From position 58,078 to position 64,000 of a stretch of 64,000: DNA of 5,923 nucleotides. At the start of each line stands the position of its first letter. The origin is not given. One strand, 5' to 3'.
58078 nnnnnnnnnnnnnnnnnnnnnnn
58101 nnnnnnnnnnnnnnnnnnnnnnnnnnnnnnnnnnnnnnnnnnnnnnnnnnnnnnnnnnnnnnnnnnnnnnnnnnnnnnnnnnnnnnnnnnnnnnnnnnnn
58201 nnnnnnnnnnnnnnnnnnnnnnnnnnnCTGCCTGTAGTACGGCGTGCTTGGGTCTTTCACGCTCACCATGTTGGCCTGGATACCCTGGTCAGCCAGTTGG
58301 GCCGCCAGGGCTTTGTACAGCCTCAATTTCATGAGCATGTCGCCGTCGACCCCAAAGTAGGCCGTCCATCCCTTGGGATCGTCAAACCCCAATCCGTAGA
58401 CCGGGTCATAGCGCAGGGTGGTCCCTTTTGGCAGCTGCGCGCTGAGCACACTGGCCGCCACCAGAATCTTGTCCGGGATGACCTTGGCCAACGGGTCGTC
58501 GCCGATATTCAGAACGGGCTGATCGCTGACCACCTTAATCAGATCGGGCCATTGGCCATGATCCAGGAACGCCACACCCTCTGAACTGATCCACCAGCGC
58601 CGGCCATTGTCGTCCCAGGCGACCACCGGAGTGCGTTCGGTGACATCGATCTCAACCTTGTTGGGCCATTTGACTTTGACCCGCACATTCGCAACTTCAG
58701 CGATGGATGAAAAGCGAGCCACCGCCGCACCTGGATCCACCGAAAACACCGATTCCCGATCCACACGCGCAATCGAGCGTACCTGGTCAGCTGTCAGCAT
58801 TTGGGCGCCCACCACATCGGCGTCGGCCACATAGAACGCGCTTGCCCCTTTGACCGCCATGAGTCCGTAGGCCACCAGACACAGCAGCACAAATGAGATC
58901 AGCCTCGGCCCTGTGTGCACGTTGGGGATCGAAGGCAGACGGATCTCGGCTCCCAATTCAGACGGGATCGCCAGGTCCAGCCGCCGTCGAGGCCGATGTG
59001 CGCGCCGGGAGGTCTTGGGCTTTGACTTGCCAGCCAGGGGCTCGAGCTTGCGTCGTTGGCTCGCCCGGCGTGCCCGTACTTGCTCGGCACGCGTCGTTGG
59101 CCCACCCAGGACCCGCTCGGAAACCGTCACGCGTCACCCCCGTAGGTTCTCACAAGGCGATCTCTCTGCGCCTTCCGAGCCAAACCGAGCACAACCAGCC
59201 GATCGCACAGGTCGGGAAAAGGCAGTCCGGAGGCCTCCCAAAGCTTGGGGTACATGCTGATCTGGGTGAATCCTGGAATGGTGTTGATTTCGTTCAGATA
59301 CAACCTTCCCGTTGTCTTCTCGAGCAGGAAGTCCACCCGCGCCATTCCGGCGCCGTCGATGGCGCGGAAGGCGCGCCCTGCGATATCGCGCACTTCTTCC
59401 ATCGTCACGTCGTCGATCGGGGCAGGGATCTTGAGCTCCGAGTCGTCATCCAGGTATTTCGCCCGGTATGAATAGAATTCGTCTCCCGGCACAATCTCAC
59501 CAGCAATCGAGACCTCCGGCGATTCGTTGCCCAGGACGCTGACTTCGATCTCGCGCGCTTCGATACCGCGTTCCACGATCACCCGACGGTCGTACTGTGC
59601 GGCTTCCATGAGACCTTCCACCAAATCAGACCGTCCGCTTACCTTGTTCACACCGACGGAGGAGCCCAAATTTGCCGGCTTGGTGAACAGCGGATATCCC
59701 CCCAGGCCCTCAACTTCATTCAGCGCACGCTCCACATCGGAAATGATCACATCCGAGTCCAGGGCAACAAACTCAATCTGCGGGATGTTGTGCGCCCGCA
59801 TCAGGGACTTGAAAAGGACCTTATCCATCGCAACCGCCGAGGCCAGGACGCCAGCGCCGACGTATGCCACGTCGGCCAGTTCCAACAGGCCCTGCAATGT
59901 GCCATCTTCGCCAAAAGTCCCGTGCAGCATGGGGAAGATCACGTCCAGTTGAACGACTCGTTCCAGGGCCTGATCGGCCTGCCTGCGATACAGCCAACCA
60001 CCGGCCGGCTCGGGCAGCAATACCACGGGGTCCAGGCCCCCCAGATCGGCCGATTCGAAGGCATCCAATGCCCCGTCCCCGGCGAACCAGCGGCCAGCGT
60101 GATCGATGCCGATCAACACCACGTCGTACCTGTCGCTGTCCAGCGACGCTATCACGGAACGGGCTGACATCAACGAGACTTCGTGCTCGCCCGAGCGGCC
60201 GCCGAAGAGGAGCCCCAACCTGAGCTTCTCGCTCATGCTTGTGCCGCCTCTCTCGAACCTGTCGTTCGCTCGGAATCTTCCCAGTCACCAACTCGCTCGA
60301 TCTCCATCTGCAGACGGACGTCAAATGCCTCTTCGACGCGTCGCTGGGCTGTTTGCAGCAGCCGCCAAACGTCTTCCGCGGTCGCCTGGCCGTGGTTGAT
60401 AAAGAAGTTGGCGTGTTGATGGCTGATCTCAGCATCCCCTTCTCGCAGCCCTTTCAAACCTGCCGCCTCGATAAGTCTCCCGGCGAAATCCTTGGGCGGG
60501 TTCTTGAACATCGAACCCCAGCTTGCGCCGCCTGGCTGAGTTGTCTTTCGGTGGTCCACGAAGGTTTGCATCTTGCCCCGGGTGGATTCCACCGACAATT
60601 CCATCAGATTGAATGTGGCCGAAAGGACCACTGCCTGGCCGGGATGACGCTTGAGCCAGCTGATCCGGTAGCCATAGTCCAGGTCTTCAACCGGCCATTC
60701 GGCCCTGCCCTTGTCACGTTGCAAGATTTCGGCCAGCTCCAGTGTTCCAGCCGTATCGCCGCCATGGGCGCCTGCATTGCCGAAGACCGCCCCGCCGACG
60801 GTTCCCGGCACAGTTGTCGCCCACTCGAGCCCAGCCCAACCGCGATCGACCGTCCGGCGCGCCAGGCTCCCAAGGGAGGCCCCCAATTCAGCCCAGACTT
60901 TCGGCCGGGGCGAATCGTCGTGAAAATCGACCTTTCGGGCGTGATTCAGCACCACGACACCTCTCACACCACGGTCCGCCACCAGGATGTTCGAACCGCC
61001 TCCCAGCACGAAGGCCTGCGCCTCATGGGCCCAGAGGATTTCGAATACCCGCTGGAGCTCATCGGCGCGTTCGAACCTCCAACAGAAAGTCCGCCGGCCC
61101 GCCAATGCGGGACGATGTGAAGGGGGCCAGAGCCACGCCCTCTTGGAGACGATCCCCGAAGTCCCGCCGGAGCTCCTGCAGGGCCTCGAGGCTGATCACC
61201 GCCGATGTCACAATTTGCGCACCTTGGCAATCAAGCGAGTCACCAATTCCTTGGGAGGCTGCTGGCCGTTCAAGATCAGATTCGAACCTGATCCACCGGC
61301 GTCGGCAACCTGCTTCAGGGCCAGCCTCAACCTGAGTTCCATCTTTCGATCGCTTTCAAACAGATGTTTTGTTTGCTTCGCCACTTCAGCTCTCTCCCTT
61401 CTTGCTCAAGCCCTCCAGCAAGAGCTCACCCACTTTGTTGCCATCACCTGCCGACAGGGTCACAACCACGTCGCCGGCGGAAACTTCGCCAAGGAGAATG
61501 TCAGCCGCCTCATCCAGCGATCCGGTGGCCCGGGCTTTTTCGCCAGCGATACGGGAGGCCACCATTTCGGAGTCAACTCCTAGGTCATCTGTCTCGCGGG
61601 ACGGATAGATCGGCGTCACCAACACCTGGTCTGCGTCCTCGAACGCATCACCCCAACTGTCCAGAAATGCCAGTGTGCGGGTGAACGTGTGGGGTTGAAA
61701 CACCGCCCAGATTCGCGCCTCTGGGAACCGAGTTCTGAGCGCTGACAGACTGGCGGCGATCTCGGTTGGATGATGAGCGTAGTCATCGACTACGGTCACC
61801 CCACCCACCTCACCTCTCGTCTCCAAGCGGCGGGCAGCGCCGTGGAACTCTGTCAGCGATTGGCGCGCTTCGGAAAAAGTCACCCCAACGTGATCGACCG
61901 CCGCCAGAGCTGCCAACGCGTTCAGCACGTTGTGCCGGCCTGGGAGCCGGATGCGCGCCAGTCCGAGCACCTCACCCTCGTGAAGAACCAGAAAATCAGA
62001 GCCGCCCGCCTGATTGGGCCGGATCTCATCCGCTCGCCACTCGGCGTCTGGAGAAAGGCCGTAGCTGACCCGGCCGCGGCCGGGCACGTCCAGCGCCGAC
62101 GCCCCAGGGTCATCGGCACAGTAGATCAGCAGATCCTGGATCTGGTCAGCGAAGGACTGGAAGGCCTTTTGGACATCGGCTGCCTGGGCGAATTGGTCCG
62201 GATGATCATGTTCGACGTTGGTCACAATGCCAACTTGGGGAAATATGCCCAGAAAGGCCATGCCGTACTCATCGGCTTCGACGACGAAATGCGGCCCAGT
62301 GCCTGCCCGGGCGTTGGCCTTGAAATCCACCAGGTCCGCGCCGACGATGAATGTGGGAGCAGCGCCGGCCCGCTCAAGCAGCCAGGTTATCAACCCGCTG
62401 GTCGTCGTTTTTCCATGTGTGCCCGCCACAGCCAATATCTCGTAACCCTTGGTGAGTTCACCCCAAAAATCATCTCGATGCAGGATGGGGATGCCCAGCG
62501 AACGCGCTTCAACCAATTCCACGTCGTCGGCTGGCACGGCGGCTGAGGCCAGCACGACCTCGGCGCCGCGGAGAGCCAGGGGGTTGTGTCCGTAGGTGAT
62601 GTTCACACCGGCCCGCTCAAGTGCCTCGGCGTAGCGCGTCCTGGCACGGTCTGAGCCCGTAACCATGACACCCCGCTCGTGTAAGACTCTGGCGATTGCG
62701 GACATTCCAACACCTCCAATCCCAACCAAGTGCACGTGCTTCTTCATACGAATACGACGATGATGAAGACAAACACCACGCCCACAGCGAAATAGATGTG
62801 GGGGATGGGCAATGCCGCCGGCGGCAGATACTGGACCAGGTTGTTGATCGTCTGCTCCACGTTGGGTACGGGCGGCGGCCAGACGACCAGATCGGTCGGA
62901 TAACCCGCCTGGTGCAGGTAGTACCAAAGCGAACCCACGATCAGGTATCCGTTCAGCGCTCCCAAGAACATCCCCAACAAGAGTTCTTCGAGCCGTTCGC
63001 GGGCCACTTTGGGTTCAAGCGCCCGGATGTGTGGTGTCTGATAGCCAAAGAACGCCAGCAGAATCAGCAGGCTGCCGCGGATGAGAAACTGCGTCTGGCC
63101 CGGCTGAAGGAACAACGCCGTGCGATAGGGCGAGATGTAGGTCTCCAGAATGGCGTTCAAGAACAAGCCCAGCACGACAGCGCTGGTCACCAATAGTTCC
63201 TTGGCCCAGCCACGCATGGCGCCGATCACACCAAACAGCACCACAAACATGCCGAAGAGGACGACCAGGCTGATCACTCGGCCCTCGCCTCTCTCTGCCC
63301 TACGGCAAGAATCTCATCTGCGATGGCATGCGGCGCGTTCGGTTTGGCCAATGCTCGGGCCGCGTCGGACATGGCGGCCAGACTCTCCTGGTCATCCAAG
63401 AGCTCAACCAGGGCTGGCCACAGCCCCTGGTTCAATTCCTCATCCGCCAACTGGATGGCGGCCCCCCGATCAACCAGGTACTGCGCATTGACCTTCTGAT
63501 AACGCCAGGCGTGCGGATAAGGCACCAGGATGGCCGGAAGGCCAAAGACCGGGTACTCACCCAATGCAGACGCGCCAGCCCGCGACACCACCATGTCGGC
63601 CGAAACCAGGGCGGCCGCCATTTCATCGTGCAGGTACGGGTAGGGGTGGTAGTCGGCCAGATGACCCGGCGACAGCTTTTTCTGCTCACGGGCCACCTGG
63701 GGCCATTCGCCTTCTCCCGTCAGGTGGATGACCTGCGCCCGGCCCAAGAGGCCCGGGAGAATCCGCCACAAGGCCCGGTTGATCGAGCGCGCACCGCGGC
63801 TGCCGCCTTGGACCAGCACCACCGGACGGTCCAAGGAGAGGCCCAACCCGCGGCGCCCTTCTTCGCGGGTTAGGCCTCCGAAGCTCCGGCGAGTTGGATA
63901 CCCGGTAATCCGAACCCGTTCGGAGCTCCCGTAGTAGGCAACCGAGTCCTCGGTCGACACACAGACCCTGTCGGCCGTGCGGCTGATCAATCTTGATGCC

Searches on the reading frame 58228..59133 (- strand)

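Call 12: search_protein_families(library=pfam, proteins=[window:58228-59133:-])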
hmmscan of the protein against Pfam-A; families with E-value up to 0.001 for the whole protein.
window:58228-59133:- (302 aa): 1 family
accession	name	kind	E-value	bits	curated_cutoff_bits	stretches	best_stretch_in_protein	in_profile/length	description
PF08478.15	POTRA_1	-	1e-10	42.2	23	1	106-167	7-69/69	POTRA domain, FtsQ-type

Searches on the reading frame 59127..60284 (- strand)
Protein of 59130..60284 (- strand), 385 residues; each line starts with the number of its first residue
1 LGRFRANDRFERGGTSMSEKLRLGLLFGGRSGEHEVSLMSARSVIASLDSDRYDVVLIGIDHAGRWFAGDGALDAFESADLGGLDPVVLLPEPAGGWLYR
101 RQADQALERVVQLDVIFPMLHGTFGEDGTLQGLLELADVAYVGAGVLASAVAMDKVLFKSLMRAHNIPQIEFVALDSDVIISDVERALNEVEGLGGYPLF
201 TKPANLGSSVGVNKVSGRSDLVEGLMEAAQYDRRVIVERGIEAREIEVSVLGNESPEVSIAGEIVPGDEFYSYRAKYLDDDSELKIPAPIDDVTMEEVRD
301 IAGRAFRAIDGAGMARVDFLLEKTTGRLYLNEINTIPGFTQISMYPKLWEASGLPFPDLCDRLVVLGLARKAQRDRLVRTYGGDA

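Call 12: search_protein_families(library=pfam, proteins=[window:59130-60284:-])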
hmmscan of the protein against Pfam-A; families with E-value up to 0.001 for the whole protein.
window:59130-60284:- (385 aa): 4 families
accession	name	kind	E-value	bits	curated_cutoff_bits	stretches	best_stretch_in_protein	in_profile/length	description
PF07478.18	Dala_Dala_lig_C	-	2e-67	227.1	24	1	161-364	1-203/204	D-ala D-ala ligase C-terminus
PF01820.27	Dala_Dala_lig_N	-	1.3e-34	119.7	34.6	1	22-144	1-121/121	D-ala D-ala ligase N-terminus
PF02786.22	CPSase_L_D2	-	3.2e-08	33.8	19.8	1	154-335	1-178/211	Carbamoyl-phosphate synthase L chain, ATP binding domain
PF02222.28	ATP-grasp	-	2.2e-06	27.9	27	1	162-334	3-160/179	ATP-grasp domain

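Call 28: find_encoding_contigs(protein=window:59127-60236:-, flank=10000, max_places=6)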
Protein window:59127-60236:- (369 aa): 1 contig read that carries it; 1 place shown.
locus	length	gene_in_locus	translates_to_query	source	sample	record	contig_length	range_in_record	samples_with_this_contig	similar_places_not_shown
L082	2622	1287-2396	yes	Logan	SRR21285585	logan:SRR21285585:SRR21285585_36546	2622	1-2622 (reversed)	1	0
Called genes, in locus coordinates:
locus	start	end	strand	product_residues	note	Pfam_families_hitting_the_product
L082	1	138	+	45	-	?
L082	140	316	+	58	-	-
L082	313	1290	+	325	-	PF01565:FAD_binding_4, PF02873:MurB_C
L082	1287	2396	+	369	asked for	PF01820:Dala_Dala_lig_N, PF02786:CPSase_L_D2, PF02222:ATP-grasp (weak), PF07478:Dala_Dala_lig_C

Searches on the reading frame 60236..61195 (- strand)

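Call 12: search_protein_families(library=pfam, proteins=[window:60236-61195:-])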
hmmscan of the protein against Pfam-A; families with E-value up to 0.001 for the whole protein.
window:60236-61195:- (320 aa): 2 families
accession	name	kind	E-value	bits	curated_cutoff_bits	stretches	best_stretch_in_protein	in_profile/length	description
PF02873.21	MurB_C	-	3.6e-31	107.7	27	1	206-301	3-98/99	UDP-N-acetylenolpyruvoylglucosamine reductase, C-terminal domain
PF01565.28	FAD_binding_4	-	4.9e-15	55.9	26.4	1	42-152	8-119/139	FAD binding domain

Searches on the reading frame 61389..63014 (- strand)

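Call 12: search_protein_families(library=pfam, proteins=[window:61389-63014:-])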
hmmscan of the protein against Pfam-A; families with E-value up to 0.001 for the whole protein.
window:61389-63014:- (542 aa): 3 families
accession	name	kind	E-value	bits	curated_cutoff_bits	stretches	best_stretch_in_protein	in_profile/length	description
PF02875.26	Mur_ligase_C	-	1.9e-22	80.9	28.4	1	395-523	1-127/127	Mur ligase, glutamate ligase domain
PF08245.18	Mur_ligase_M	-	3.2e-22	79.9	24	1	196-373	1-200/200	Mur ligase middle domain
PF01225.30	Mur_ligase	-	1.9e-19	70.3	21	1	93-191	1-94/95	Mur ligase family, catalytic domain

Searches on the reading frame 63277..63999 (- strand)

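Call 12: search_protein_families(library=pfam, proteins=[window:63277-63999:-])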
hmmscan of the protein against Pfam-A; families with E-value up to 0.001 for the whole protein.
window:63277-63999:- (241 aa): 2 families
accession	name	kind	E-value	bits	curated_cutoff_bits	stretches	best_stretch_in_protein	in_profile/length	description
PF04101.22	Glyco_tran_28_C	-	2.4e-30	106.2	22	1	60-219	1-159/166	Glycosyltransferase family 28 C-terminal domain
PF06722.18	EryCIII-like_C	-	0.00055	20.4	31.7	0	127-231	41-143/145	Erythromycin biosynthesis protein CIII-like, C-terminal domain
